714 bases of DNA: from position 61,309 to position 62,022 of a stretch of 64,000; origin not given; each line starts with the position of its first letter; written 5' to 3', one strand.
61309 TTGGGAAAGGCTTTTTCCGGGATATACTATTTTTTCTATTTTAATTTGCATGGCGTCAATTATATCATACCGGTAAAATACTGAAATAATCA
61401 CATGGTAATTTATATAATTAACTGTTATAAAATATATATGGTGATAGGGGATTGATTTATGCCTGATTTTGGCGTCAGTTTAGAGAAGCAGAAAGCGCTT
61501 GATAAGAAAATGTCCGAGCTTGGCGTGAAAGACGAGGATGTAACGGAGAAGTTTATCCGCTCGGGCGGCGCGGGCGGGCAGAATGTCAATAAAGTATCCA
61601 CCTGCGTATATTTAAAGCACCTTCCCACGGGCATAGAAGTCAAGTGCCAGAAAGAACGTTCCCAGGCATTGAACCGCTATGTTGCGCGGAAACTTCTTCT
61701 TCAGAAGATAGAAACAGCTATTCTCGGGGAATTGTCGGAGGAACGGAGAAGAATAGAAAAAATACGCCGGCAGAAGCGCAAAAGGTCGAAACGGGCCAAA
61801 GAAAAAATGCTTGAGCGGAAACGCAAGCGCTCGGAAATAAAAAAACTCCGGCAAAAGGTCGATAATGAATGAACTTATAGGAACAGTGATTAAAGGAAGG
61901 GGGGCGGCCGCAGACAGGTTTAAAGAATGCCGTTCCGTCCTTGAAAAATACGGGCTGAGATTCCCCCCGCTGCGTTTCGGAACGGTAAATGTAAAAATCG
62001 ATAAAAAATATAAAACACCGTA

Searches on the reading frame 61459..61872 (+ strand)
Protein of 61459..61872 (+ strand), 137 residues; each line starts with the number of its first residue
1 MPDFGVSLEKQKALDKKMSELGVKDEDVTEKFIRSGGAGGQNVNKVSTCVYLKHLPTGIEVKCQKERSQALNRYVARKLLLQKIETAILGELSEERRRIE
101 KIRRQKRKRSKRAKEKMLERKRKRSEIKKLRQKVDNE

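Call 43: search_protein_families(library=pfam, proteins=[window:61459-61872:+], max_evalue=0.00001)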
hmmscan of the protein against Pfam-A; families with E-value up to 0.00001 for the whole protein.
window:61459-61872:+ (137 aa): 1 family
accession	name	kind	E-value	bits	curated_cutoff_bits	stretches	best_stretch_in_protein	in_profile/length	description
PF00472.26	RF-1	-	1.8e-25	89.6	35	1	21-131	5-116/116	RF-1 domain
